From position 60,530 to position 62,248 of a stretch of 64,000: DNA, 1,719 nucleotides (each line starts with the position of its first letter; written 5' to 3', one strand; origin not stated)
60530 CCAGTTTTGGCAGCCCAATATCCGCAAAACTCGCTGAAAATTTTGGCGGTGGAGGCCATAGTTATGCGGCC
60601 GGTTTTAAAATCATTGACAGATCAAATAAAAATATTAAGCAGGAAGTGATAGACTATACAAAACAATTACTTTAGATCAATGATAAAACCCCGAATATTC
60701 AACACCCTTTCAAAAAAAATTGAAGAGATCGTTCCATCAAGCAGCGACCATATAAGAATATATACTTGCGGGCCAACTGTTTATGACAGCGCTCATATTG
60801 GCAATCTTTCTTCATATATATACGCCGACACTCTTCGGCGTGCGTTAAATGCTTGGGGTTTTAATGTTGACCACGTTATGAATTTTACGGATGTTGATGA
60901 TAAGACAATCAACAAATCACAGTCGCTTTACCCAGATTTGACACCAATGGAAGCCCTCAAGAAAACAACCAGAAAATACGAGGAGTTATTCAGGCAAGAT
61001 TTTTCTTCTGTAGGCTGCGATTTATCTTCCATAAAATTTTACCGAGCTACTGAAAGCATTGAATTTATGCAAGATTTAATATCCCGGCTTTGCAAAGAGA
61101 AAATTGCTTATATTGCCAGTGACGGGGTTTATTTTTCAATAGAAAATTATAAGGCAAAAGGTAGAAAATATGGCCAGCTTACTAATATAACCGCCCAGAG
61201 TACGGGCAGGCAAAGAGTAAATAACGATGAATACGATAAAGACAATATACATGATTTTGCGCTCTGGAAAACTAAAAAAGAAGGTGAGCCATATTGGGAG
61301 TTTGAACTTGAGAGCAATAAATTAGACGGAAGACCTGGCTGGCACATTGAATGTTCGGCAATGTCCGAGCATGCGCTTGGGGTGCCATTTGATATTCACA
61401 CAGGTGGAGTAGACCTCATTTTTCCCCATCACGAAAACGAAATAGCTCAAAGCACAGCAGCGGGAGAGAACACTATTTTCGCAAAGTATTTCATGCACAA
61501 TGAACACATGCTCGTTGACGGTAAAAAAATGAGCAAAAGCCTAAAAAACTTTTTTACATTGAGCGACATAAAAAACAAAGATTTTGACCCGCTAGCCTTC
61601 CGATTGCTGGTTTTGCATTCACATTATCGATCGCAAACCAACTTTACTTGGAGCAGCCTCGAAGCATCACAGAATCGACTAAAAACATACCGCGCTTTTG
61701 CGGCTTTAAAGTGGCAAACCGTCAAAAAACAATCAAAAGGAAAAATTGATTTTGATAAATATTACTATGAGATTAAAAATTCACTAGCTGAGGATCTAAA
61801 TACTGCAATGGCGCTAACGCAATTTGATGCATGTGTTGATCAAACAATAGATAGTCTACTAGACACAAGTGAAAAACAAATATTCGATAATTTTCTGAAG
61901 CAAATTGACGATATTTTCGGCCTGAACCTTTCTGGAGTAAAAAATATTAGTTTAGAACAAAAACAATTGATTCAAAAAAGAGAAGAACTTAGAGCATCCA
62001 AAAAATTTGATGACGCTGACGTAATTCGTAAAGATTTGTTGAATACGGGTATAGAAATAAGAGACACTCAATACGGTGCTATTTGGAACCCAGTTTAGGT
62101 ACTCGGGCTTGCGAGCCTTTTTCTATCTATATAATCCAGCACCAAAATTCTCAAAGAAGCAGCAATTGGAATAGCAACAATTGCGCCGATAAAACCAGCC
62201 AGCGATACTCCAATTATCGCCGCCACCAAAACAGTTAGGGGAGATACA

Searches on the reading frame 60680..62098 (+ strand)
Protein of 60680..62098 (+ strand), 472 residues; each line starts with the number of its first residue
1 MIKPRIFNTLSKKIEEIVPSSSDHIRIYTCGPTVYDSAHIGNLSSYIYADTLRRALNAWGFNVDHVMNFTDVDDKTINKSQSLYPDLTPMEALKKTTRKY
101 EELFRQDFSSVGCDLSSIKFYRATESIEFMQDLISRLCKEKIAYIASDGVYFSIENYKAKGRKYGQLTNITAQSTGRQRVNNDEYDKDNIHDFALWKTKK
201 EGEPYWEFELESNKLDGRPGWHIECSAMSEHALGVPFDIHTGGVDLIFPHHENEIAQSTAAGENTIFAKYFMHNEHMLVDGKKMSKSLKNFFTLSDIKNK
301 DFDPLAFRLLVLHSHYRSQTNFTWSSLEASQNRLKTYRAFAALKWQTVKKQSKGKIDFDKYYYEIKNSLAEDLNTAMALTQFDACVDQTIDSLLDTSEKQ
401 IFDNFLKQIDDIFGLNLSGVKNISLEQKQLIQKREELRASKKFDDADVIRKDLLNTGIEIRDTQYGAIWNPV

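Call 66: find_homologous_proteins(query=window:60680-62098:+, max_evalue=1e-20)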
Query window:60680-62098:+ (472 aa): 8000 proteins with E <= 1e-20 among 8000 candidates; the best 120 are listed.
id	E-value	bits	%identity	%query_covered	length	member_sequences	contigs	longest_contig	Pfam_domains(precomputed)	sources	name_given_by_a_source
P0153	0.0e+0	1064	99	100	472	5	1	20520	PF09334.18,PF01406.26,PF00133.29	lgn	-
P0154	5.3e-221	753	69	100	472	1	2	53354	PF09334.18,PF01406.26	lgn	-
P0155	3.7e-174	598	57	99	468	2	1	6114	PF09334.18,PF01406.26,PF23493.2,PF01921.25,PF00133.29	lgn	-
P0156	6.1e-171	588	56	99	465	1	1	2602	PF09334.18,PF01406.26,PF23493.2,PF01921.25,PF00133.29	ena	-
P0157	1.6e-170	586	56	99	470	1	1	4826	PF09334.18,PF01406.26,PF23493.2,PF01921.25,PF00133.29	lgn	-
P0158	3.7e-170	585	56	99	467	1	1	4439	PF09334.18,PF01406.26,PF23493.2,PF01921.25,PF00133.29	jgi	jgi:cysteinyl-tRNA synthetase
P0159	7.2e-170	584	55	99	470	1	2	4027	PF09334.18,PF01406.26,PF23493.2,PF00133.29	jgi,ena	-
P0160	1.4e-169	583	55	99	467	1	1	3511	PF09334.18,PF01406.26,PF23493.2,PF01921.25,PF00133.29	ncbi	-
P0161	4.7e-169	581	55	99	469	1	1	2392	PF09334.18,PF01406.26,PF23493.2,PF00133.29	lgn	-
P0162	5.3e-169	581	55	99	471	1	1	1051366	PF09334.18,PF01406.26,PF23493.2,PF00133.29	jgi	jgi:cysteinyl-tRNA synthetase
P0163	9.4e-169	580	57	99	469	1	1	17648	PF09334.18,PF01406.26,PF01921.25,PF00133.29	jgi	jgi:cysteinyl-tRNA synthetase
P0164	4.1e-168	578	54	99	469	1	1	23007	PF09334.18,PF01406.26,PF23493.2,PF01921.25,PF00133.29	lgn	-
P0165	4.2e-168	578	55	99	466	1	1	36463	PF09334.18,PF01406.26,PF23493.2,PF01921.25,PF00133.29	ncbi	-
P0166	7.4e-168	578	55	99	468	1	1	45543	PF09334.18,PF01406.26,PF23493.2,PF00133.29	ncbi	-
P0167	9.3e-168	577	55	99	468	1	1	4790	PF09334.18,PF01406.26,PF23493.2,PF01921.25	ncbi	-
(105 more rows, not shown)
